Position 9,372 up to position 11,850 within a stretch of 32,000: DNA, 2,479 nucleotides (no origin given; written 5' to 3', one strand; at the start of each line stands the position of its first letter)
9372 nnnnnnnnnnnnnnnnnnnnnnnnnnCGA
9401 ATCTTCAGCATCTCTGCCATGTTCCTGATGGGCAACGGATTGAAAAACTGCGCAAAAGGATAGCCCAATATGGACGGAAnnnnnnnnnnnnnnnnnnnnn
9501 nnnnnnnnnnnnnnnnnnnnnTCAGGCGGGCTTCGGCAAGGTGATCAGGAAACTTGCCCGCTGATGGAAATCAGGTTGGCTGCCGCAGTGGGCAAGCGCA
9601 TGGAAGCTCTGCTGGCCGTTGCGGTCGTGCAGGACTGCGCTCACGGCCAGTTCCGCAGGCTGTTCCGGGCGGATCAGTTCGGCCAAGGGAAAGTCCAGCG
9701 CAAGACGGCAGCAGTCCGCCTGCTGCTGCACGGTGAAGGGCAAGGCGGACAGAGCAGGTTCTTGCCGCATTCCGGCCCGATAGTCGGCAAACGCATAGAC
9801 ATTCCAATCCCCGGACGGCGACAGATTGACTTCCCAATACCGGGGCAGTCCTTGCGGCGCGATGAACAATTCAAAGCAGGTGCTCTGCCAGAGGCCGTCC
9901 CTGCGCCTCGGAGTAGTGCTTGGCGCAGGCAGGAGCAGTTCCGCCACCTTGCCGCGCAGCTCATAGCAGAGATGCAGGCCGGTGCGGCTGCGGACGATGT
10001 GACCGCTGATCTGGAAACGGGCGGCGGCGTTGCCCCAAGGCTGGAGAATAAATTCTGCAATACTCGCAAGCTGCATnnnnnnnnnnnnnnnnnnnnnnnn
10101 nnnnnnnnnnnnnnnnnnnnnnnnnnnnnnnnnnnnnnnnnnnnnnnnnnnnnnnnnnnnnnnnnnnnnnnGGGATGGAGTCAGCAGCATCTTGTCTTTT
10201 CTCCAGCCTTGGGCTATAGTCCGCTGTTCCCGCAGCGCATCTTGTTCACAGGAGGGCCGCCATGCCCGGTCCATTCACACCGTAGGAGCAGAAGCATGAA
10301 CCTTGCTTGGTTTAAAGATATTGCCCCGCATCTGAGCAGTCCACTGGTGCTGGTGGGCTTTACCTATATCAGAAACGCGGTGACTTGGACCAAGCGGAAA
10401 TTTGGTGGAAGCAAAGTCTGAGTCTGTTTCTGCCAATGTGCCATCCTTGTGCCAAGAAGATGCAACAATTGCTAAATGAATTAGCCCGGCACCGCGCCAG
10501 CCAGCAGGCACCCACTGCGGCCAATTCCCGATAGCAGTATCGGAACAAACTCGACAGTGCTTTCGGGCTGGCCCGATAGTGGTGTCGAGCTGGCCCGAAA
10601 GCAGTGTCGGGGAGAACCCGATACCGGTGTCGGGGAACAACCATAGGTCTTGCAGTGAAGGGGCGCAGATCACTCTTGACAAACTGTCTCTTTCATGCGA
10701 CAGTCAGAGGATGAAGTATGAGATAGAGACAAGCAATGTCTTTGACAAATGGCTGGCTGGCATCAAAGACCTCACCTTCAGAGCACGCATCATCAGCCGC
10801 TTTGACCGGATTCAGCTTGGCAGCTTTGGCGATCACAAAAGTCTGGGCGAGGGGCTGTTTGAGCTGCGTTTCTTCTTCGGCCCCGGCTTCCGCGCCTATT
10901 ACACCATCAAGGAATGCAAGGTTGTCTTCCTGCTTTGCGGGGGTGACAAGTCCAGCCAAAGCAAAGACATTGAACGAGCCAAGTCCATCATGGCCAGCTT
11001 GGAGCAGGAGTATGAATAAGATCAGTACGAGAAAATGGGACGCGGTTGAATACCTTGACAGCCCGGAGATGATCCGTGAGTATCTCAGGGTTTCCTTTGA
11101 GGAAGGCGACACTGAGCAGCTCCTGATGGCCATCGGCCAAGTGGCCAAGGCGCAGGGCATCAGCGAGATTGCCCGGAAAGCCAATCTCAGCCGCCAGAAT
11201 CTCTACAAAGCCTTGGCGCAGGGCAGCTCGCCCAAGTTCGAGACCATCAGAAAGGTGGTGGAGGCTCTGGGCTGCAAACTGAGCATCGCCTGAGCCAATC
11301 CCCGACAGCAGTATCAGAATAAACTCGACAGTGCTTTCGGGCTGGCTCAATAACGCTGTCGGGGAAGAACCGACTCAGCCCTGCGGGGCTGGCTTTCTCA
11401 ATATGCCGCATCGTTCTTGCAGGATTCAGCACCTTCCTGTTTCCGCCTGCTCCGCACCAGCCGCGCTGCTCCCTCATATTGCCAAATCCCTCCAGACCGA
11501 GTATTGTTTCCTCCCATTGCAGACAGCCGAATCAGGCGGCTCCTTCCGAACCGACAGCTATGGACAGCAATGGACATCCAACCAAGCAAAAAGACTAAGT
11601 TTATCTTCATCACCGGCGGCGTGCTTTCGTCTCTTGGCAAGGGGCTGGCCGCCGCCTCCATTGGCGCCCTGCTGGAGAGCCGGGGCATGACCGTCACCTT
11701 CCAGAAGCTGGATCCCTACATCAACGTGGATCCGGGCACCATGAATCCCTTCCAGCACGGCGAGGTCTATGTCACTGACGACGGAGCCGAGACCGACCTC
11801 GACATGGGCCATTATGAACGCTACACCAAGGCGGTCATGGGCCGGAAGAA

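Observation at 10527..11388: The higBA cassette lies between two arrays of 22-23-bp-periodic CCGAYA-N4-TRTCGG mini-palindromes that share a 26-nt perfect core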

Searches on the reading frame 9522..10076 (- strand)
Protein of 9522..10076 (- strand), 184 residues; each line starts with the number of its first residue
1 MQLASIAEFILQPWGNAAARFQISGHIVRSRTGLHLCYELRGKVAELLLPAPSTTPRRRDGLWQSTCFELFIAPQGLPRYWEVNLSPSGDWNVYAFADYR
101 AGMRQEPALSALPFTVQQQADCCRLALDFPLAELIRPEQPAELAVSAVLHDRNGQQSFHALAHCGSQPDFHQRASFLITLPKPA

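Call 8: search_protein_families(library=pfam, proteins=[window:9522-10076:-], max_evalue=0.01)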
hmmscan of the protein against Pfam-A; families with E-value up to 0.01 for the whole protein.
window:9522-10076:- (184 aa): 0 families

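Call 23: find_encoding_contigs(protein=window:9522-10073:-, flank=10000, max_places=10)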
Protein window:9522-10073:- (183 aa): no gene with exactly this product is on record in the collection.
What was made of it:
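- Tried and rejected: Exact look-up of the upstream 184-aa ORF (call 23): not on record.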

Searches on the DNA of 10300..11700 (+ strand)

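Call 7: search_rna_families(source=window, start=10300, end=11700, threshold=evalue, max_evalue=10)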
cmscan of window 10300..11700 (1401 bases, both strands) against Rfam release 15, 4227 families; matches with E-value up to 10: 6.
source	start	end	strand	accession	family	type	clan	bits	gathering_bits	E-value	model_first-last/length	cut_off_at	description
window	11648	11686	-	RF03207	mir-3960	Gene; miRNA;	-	21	73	4.2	1-73/73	no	mir-3960 microRNA precursor family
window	10505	10588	-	RF04061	mir-1420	Gene; miRNA;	-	19.5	70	0.54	1-87/87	no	mir-1420 microRNA precursor family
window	10556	10605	+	RF01418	HIV_POL-1_SL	Cis-reg;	-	18.1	54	2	1-113/113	no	HIV pol-1 stem loop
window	10939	10980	+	RF01309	sR60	Gene; snRNA; snoRNA; CD-box;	CL00132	14.5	50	3.7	1-55/55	no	Small nucleolar RNA sR60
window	10324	10337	+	RF01122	sR39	Gene; snRNA; snoRNA; CD-box;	-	12.5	50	3.6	43-56/56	no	Small nucleolar RNA sR39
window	11612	11656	-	RF02601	BASRCI337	Gene; sRNA;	-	11.1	229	9.2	110-153/191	no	Brucella sRNA CI337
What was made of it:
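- On Known RNA families (Rfam 15): Only chance-level hits, at most 21 bits against gathering scores of 50 bits or more (call 7).
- Tried and rejected: Rfam search at a permissive threshold (call 7): nothing.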

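Call 64: search_dna_similar(query=window:10493-10660:+, collection=plasmids, mode=distant, max_evalue=0.01, max_rows=10)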
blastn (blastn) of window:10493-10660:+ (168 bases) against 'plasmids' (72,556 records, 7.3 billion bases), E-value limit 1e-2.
No match.

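Call 65: search_dna_similar(query=window:10493-10660:+, collection=phages, mode=distant, max_evalue=0.01, max_rows=10)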
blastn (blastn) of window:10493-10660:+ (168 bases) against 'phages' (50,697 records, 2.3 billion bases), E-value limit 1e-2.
No match.
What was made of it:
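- On Iteron / centromere-like array: There is no match in the plasmid or phage collections (calls 64, 65).
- Tried and rejected: Plasmid and phage blastn searches (calls 64, 65): nothing.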

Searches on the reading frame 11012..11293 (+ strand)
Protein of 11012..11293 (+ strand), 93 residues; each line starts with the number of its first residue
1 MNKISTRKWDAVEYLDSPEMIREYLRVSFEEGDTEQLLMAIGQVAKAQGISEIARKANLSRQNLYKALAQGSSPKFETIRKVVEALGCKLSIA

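Call 8: search_protein_families(library=pfam, proteins=[window:11012-11293:+], max_evalue=0.01)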
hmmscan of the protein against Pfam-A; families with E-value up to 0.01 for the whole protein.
window:11012-11293:+ (93 aa): 4 families
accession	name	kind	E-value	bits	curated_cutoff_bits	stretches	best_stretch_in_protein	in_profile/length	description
PF21716.3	dnstrm_HI1420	-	6.7e-33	112.9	27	1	6-92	2-88/90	Probable addiction module antidote protein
PF01381.28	HTH_3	-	6.6e-06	26.5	23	1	46-91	6-53/55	Helix-turn-helix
PF13443.12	HTH_26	-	0.00051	20.7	22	1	50-90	13-54/63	Cro/C1-type HTH DNA-binding domain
PF02796.21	HTH_7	-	0.0028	18.2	23.8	0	48-69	22-43/45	Helix-turn-helix domain of resolvase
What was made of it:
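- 11012..11293 (+): higA antitoxin (93 aa, HI1420-type HTH). Pfam PF21716 E = 6.7e-33 and HTH_3 (call 8).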

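Call 10: find_encoding_contigs(protein=window:11012-11290:+, flank=10000, max_places=10)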
Protein window:11012-11290:+ (93 aa): 6 contigs read that carry it; 6 places shown.
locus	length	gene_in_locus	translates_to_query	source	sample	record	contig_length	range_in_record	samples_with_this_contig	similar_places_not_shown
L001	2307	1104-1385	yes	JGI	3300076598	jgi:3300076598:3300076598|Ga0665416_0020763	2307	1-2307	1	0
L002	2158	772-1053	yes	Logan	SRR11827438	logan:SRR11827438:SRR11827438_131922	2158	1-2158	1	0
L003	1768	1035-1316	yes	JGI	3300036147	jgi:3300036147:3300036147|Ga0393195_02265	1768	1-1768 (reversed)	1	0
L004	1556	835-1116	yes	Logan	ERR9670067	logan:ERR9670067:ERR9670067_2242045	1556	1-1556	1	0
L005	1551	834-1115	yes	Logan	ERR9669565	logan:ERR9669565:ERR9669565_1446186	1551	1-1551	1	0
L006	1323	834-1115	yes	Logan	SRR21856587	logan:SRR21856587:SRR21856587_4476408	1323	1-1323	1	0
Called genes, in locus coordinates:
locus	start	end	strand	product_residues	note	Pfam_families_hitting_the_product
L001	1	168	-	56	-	?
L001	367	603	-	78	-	-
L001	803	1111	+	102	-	PF05973:Gp49 (weak)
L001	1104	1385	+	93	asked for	PF21716:dnstrm_HI1420, PF01381:HTH_3 (weak)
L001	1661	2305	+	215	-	?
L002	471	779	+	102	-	PF05973:Gp49 (weak)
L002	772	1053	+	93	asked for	PF21716:dnstrm_HI1420, PF01381:HTH_3 (weak)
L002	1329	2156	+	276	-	?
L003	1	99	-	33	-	?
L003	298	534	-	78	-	-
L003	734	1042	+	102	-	PF05973:Gp49 (weak)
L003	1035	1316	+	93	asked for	PF21716:dnstrm_HI1420, PF01381:HTH_3 (weak)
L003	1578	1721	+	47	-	-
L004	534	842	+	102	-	PF05973:Gp49 (weak)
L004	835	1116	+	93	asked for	PF21716:dnstrm_HI1420, PF01381:HTH_3 (weak)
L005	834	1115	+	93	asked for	PF21716:dnstrm_HI1420, PF01381:HTH_3 (weak)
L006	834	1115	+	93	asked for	PF21716:dnstrm_HI1420, PF01381:HTH_3 (weak)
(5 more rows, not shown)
